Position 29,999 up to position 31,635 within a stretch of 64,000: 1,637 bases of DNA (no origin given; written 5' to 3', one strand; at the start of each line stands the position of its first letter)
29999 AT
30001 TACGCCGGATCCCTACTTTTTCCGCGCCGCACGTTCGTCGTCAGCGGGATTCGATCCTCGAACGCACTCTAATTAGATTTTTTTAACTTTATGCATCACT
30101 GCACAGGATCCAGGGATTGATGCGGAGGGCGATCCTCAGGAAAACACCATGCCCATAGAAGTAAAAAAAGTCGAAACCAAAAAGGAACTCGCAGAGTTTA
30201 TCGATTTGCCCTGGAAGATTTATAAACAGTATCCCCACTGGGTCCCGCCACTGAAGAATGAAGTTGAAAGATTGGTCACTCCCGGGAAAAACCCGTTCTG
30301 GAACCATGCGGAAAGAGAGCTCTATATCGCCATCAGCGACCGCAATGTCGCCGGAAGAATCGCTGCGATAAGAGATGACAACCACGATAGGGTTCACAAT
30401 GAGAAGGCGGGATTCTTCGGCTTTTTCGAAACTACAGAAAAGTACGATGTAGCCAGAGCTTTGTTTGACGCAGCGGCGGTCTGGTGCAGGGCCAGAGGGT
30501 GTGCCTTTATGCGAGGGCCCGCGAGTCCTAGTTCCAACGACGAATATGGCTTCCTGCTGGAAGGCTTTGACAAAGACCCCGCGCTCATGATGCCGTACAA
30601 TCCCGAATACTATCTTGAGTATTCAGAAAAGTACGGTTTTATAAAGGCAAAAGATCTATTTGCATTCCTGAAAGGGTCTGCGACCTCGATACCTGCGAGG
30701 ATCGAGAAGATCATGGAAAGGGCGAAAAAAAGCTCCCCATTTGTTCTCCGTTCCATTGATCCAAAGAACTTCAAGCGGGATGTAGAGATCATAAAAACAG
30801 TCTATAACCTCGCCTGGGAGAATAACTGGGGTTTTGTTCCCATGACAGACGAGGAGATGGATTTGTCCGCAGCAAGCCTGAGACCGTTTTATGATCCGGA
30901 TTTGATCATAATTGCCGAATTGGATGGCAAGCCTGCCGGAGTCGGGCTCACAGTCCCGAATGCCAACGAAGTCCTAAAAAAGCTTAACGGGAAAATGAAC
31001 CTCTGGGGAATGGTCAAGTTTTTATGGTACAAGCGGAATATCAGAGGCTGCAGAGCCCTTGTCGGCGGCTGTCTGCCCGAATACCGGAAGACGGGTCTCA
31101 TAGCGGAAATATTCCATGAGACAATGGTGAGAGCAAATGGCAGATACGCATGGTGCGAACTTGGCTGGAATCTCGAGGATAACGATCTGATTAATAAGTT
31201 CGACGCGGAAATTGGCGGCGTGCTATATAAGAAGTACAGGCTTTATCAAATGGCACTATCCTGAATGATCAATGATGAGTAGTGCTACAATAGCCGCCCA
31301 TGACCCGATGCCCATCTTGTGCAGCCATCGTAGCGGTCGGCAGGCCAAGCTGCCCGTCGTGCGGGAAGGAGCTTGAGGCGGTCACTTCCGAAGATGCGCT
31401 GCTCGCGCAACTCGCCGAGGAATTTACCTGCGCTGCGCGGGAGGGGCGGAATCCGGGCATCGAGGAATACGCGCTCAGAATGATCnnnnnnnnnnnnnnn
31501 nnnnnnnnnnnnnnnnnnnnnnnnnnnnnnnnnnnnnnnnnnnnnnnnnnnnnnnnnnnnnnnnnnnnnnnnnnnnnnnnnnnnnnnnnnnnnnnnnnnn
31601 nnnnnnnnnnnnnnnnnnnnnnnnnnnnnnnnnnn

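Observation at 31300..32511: Degenerate Hanks-type kinase: zinc-ribbon N-terminus, C-lobe only (DFG/APE present, Gly-loop/VAIK/HRD absent), TM helix and extracytoplasmic tail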

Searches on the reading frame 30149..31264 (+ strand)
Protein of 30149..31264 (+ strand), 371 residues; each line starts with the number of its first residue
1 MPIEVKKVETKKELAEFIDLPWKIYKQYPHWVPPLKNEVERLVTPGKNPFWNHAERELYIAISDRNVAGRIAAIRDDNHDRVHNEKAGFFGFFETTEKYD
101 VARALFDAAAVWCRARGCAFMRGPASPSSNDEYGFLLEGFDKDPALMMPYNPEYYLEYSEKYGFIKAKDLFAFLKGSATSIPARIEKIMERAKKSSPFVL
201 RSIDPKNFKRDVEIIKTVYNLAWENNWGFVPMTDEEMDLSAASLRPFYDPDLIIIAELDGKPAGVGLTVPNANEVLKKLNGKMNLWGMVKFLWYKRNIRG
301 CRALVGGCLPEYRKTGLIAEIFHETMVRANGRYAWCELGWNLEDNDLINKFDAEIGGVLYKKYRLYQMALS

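Call 3: search_protein_families(library=pfam, proteins=[window:30149-31264:+], max_evalue=0.01)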
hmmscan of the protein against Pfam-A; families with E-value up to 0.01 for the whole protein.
window:30149-31264:+ (371 aa): 0 families

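Call 33: search_protein_families(library=ncbifam, proteins=[window:30149-31264:+], max_evalue=0.01)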
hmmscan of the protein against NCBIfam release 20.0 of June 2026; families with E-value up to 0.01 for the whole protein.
window:30149-31264:+ (371 aa): 0 families

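Call 39: search_protein_families(library=pfam, proteins=[window:30149-31264:+], max_evalue=5)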
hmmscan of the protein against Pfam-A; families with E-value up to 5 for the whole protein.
window:30149-31264:+ (371 aa): 1 family
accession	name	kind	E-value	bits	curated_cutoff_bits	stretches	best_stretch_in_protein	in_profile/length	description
PF07611.17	DUF1574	-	0.16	11.7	29.1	1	142-222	137-213/342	Protein of unknown function (DUF1574)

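Call 52: search_solved_structures(query=window:30149-31261:+, max_evalue=1)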
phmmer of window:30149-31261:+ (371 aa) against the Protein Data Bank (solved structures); distinct sequences matched with E-value up to 1: 2.
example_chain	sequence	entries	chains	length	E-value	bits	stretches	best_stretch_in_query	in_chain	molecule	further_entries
6pfj_A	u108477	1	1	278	0.2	13.8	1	64-118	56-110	RNA polymerase sigma factor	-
6pfv_A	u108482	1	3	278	0.25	13.4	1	64-118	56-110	RNA polymerase sigma factor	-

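Call 57: search_dna_similar(query=window:30149-31261:+, collection=plasmids, mode=protein, max_rows=8)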
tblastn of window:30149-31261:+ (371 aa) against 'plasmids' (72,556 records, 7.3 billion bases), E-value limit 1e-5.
Records with a match: 45; places in all: 45; records where one place covers at least 80% of the query: 42.
Best place of each record, by identity: <60% 45.
By first word of the organism name: Roseomonas 13; Ensifer 6; Pseudomonas 3; Escherichia 3; Rhizobium 2; Shinella 2; Rubrobacter 1; Nonomuraea 1; Streptomyces 1; Diaphorobacter 1; and 12 more.
By predicted mobility (MOB-suite, as given by PLSDB): non-mobilizable 39; conjugative 5; mobilizable 1.
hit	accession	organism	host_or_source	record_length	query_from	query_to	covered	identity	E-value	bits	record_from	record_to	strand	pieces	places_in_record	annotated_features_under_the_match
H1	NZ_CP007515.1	Rubrobacter radiotolerans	-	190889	5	367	98%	39.8%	9e-82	279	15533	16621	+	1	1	hypothetical protein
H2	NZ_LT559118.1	Nonomuraea gerenzanensis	-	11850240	2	370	99%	38.8%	2e-82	281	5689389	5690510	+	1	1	none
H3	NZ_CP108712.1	Streptomyces sp. NBC_01001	-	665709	1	367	99%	35.3%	2e-64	229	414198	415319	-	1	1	GNAT family N-acetyltransferase | aminotransferase class I/II-fold pyridoxal phosphate-dependent enzyme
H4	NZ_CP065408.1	Diaphorobacter sp. JS3051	whole organism,soil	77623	3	371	99%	34.8%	5e-59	213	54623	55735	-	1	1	hypothetical protein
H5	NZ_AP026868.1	Aureispira anguillae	Anguilla japonica,Standard,head of ...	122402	10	370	97%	34.7%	5e-55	201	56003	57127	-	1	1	hypothetical protein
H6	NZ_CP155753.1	Sphingomonas parapaucimobilis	Chinese cabbage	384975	1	370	100%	32.9%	7e-59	213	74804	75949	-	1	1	N-acetyltransferase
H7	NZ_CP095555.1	Roseomonas gilardii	single cell,blood and other clinical ...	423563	2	366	98%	33.0%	1e-54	201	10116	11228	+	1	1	dATP pyrophosphohydrolase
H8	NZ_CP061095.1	Roseomonas marmotae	Marmota himalayana,pure culture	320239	3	366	98%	33.0%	4e-60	216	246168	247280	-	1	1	dATP pyrophosphohydrolase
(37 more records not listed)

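Call 58: search_protein_families(library=padloc, proteins=[window:30149-31261:+], max_evalue=0.01)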
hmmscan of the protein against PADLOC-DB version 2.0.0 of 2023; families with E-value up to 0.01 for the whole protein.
window:30149-31261:+ (371 aa): 0 families

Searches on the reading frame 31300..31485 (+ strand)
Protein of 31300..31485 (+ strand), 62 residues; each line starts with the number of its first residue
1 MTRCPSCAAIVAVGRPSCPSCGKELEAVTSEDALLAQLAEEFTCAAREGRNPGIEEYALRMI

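Call 26: search_protein_representatives(protein=window:31300-31485:+)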
Query: 62 residues. Proteins with E-value up to 0.001 (for the whole library): 70; up to 1e-10: 2; up to 1e-30: 1. The best 70 are listed.
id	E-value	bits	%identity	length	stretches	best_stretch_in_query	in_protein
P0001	3.0e-32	124.8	100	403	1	1-62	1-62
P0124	8.8e-11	57.6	39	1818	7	2-31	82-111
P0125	2.2e-09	53.2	39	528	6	3-32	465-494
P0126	6.6e-09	51.7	38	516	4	1-39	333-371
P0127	1.3e-08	50.7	35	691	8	3-27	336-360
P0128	4.0e-08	49.2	51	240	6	4-28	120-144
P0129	7.0e-08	48.5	50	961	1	1-60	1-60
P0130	7.3e-08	48.4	39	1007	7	4-43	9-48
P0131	8.4e-08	48.2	34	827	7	3-44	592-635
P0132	9.7e-08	48.0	43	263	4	3-27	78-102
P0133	1.2e-07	47.7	50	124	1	1-60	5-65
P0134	1.6e-07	47.3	54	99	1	7-60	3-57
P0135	1.7e-07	47.3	35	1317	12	3-39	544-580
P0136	1.9e-07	47.1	41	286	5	2-33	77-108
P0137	2.0e-07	47.0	41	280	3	3-29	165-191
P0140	1.6e-06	44.2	48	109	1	3-60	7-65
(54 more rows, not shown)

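Call 29: find_encoding_contigs(protein=P0129, flank=10000, max_places=4)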
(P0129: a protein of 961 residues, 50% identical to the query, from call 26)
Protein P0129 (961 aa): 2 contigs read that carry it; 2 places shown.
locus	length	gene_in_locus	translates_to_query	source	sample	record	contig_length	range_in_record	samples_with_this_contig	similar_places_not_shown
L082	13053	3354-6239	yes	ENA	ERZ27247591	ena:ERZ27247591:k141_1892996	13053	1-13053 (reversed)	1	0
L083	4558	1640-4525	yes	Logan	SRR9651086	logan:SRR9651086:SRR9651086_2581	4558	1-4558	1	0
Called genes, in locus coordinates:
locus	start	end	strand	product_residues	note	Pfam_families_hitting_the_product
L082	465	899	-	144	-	PF01850:PIN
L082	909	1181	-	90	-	PF02604:PhdYeFM_antitox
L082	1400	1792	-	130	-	-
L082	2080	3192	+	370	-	PF07470:Glyco_hydro_88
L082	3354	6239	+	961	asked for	PF00069:Pkinase, PF01636:APH (faint), PF03109:ABC1 (faint), PF07714:PK_Tyr_Ser-Thr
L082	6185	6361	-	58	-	-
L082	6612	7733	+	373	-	PF00072:Response_reg, PF13487:HD_5, PF01966:HD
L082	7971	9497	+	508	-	PF12797:Fer4_2 (faint), PF13187:Fer4_9 (weak), PF13247:Fer4_11, PF12838:Fer4_7 (weak), PF25160:LdpA_Fe-S-bd (weak), PF00037:Fer4, PF12837:Fer4_6 (weak), PF03916:NrfD, +3 more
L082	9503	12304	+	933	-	PF04879:Molybdop_Fe4S4, PF00384:Molybdopterin, PF01568:Molydop_binding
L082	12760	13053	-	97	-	?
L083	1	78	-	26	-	?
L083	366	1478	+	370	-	PF07470:Glyco_hydro_88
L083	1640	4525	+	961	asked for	PF00069:Pkinase, PF01636:APH (faint), PF03109:ABC1 (faint), PF07714:PK_Tyr_Ser-Thr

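Call 39: search_protein_families(library=pfam, proteins=[P0129], max_evalue=5)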
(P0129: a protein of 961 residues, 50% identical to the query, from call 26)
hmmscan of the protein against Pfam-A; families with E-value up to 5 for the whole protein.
P0129 (961 aa): 10 families
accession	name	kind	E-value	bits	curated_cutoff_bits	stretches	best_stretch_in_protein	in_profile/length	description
PF00069.31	Pkinase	-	2.8e-55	188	31.7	1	125-374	1-258/263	Protein kinase domain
PF07714.23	PK_Tyr_Ser-Thr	-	1.1e-38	133.5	23.1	1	130-376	6-257/258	Protein tyrosine and serine/threonine kinase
PF01636.29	APH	-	3.7e-08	33.8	23.2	2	166-241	33-109/239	Phosphotransferase enzyme family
PF03109.22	ABC1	-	3.2e-05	23.6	22.9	1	162-271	112-215/244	ABC1 atypical kinase-like domain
PF17667.7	Pkinase_fungal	-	0.0096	15.1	24.1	1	241-304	305-376/387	Fungal protein kinase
PF12773.13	DZR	-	0.17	12.5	27.3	1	4-26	1-23/45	Double zinc ribbon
PF13240.11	Zn_Ribbon_1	-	0.18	12.1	25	1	4-25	2-23/23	zinc-ribbon domain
PF13248.11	Zn_ribbon_3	-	0.38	10.7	27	1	1-23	2-24/26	zinc-ribbon domain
PF23146.2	Zf_IFT144_1st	-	0.82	10.1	27.5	1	4-21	7-24/25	IFT144, first zinc finger domain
PF10601.15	zf-LITAF-like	-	2.5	8.8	23.8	1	4-27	45-68/70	LITAF-like zinc ribbon domain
